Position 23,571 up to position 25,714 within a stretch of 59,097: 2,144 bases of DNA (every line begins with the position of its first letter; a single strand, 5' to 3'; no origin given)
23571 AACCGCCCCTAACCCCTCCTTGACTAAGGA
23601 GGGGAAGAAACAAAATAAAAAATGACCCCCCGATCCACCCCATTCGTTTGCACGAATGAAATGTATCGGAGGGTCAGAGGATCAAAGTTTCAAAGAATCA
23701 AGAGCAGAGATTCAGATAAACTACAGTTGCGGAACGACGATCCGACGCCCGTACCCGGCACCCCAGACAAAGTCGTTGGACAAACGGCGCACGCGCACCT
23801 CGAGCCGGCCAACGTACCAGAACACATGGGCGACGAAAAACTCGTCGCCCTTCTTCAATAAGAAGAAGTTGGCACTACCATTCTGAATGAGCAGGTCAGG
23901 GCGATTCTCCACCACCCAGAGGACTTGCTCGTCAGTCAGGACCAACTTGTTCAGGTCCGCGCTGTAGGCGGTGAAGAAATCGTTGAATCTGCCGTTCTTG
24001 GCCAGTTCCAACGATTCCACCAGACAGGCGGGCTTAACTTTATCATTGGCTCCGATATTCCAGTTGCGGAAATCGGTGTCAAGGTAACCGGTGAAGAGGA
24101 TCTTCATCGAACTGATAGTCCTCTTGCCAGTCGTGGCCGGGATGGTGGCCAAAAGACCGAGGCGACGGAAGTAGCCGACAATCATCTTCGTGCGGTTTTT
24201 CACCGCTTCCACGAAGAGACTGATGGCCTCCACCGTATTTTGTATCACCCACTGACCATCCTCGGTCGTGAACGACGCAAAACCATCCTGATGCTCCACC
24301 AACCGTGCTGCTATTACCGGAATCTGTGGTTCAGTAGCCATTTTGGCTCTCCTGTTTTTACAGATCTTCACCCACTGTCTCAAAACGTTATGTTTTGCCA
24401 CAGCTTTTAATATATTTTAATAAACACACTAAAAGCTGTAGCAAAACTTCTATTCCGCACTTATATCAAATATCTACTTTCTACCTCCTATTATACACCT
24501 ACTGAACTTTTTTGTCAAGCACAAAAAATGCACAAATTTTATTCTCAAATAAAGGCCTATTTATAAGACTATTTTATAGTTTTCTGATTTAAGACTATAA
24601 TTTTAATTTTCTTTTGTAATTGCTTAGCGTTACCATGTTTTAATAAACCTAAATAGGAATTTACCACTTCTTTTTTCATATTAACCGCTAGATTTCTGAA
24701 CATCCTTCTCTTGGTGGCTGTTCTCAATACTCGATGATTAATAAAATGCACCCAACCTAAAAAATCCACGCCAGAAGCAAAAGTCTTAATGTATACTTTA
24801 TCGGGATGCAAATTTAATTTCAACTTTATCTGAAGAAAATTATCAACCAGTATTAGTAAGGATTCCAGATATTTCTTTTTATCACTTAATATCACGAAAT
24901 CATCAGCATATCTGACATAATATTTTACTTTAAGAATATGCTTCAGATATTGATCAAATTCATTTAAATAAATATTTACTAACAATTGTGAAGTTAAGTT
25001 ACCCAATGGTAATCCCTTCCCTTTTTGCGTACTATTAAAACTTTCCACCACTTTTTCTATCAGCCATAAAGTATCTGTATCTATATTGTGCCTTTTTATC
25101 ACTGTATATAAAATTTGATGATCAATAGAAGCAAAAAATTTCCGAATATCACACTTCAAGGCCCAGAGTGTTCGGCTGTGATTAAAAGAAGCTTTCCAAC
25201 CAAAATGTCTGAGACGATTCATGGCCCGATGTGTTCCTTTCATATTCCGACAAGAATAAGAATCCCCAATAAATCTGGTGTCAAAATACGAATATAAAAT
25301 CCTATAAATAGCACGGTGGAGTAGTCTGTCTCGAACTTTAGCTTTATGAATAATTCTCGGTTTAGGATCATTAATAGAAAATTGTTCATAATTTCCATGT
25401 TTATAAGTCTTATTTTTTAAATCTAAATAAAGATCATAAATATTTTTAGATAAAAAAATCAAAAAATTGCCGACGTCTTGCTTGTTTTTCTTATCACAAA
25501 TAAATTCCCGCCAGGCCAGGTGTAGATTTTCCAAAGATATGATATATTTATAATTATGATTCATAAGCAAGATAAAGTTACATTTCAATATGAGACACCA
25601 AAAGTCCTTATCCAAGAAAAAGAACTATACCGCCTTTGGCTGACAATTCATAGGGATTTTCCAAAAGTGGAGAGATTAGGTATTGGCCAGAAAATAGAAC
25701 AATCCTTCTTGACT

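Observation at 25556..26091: Unusual cassette wiring: avd antisense between TR and RT, divergent overlapping start codons, terminator right after the TR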

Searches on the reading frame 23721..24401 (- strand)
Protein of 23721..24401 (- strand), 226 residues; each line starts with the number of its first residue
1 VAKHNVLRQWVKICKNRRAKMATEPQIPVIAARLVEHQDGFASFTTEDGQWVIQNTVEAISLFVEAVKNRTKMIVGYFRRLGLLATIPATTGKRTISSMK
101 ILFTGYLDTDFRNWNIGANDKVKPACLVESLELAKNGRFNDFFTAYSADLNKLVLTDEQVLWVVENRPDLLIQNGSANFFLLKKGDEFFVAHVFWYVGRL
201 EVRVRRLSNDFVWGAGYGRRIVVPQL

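Call 4: search_protein_families(library=pfam, proteins=[window:23721-24401:-], max_evalue=0.1)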
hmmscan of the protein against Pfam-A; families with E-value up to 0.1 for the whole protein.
window:23721-24401:- (226 aa): 1 family
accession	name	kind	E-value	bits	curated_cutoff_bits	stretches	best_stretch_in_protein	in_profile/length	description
PF25828.1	CC_Cfap43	-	0.043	12.2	27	1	9-63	575-627/868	Cfap43 coiled coil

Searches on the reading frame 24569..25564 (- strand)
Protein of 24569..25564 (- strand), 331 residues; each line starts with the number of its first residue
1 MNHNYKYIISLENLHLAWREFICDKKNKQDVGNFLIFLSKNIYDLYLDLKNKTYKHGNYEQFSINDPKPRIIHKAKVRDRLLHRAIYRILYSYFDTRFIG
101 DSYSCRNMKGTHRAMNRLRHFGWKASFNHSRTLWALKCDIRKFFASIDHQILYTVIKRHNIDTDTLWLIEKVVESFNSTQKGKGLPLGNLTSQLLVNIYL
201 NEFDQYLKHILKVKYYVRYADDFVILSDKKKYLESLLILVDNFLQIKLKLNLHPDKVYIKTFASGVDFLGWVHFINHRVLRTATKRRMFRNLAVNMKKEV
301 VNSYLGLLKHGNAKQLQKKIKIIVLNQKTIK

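Call 4: search_protein_families(library=pfam, proteins=[window:24569-25564:-], max_evalue=0.1)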
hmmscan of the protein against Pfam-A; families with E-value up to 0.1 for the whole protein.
window:24569-25564:- (331 aa): 2 families
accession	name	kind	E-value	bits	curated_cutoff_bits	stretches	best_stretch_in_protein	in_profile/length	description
PF00078.32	RVT_1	-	1e-23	84.6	29.6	1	68-271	8-203/205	Reverse transcriptase (RNA-dependent DNA polymerase)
PF21108.3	MDN1_4th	-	0.04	14.3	27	0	267-285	49-67/81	Midasin AAA+ ATPase lid domain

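Call 11: find_related_loci(query=window:24569-25564:-, collection=genome_contigs, flank=4000)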
Query window:24569-25564:- (331 aa) in genome_contigs; peptide patterns used: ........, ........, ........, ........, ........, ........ (x = any residue, [..] = any of these).
598 stretches matched a pattern (row limit reached: there are more); 579 encode a relative of the query (tblastn E <= 1e-3); the best 80 are kept; 80 distinct loci.
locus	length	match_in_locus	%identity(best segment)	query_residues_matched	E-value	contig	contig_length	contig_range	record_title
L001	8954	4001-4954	63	4-320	3e-136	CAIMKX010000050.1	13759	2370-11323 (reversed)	uncultured bacterium isolate AM-2014-D8_bin-0381 genome assembly, contig: bin-0381:50/56, whole genome shotgun sequence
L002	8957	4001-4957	65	3-320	2e-135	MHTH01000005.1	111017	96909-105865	MAG: Candidatus Vogelbacteria bacterium RIFOXYB1_FULL_42_16 rifoxyb1_full_scaffold_180, whole genome shotgun sequence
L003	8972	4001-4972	63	3-320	9e-135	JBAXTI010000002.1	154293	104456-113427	MAG: bacterium isolate ELA631 MAG631_2, whole genome shotgun sequence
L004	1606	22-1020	63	1-325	4e-144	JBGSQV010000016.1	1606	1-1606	MAG: Candidatus Paceibacteria bacterium isolate JTS-AC341 k141_838120, whole genome shotgun sequence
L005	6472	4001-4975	63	3-323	3e-133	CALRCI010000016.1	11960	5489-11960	MAG: Candidatus Nomurabacteria bacterium isolate Ike-50m-40 genome assembly, contig: Ike-50-c2364, whole genome shotgun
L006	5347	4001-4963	63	1-320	3e-131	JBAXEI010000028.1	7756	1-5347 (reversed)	MAG: Candidatus Berkelbacteria bacterium isolate ELA241 MAG241_28, whole genome shotgun sequence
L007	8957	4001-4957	62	2-320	9e-131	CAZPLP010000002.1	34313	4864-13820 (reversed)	MAG TPA_asm: uncultured Candidatus Saccharibacteria bacterium isolate SRP284006_co1_182 genome assembly, contig: NODE_18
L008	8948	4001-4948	64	3-323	3e-130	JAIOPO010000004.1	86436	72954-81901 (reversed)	MAG: Candidatus Nomurabacteria bacterium isolate LakeFargette_0920_ALND_MAG_33_28 LacPavin_0920_ALND_scaffold_471145, wh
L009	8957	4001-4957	63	3-320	2e-130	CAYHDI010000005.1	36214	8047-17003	MAG TPA_asm: uncultured Candidatus Saccharibacteria bacterium isolate ERP119705_co10_3 genome assembly, contig: NODE_936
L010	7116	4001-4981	61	1-325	4e-130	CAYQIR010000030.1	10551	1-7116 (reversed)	MAG TPA_asm: uncultured Candidatus Saccharibacteria bacterium isolate binchicken_co38_1169 genome assembly, contig: NODE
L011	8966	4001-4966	61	1-321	5e-130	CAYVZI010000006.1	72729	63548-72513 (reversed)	MAG TPA_asm: uncultured Candidatus Saccharibacteria bacterium isolate SRP285395_co1_336 genome assembly, contig: NODE_40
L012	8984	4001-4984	61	3-330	1e-129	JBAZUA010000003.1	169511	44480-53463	MAG: Candidatus Paceibacterota bacterium isolate SO_2017_GW1_216 NODE_680_length_169511_cov_1.874663_OW334_2017, whole g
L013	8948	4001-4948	61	3-318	1e-129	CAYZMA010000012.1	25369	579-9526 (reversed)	MAG TPA_asm: uncultured Candidatus Saccharibacteria bacterium isolate SRP050083_co1_301 genome assembly, contig: NODE_71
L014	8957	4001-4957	63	3-320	2e-129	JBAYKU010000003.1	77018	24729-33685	MAG: Candidatus Paceibacterota bacterium isolate SO_2016_GW1_87 scaffold00742_OW334_2016, whole genome shotgun sequence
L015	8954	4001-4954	63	5-320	1e-129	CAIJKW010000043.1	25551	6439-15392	uncultured bacterium isolate MJ-time_bin-4611 genome assembly, contig: bin-4611:43/57, whole genome shotgun sequence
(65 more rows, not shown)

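Call 64: search_solved_structures(query=window:24569-25564:-, max_evalue=0.001)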
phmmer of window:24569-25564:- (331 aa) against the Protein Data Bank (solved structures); distinct sequences matched with E-value up to 0.001: 15.
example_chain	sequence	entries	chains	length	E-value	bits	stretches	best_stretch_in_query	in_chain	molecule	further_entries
8ub7_A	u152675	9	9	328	1.4e-35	126.7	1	8-296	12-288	Reverse transcriptase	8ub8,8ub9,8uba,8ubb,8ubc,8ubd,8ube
5hhl_A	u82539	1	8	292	2.2e-15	60.3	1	7-279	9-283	Retron-type reverse transcriptase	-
7uim_D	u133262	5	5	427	3.7e-15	59.6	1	7-284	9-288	Group II intron reverse transcriptase/maturase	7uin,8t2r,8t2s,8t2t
5hhj_A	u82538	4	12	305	1.3e-14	57.8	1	8-274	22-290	Retron-type reverse transcriptase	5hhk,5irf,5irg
8bgj_A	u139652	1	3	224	4.2e-14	56.1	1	135-272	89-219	RNA-directed DNA polymerase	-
5g2x_C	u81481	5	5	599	9.5e-12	48.4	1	47-215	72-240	GROUP II INTRON-ENCODED PROTEIN LTRA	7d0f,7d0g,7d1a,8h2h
6me0_C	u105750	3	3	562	4.7e-11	46.1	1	134-278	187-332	Maturase reverse transcriptase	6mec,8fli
6ar1_A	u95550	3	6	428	3.2e-10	43.4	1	73-260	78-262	GsI-IIC RT | Trt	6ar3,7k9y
7kft_D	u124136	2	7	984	8.2e-09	38.7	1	51-279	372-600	Cas6-RT-Cas1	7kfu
9z6y_A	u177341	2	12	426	3.5e-07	33.4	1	137-237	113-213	Drt3a reverse transcriptase protein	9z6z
36ht_A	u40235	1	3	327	1.8e-06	31.1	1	123-296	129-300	Retron-Kva2 Reverse Transcriptase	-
22et_A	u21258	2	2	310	1.7e-05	27.8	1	128-290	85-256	Retron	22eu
9e8z_H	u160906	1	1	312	5.1e-05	26.3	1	129-233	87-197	Retron Ec83 reverse transcriptase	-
9c0i_A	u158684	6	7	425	0.0003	23.7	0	178-262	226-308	Reverse transcriptase/maturase family protein | Antiviral reverse transcriptase Drt2 | RNA-dependent DNA polymerase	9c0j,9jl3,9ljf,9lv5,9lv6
9lje_A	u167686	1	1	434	0.00031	23.7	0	178-262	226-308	RNA-dependent DNA polymerase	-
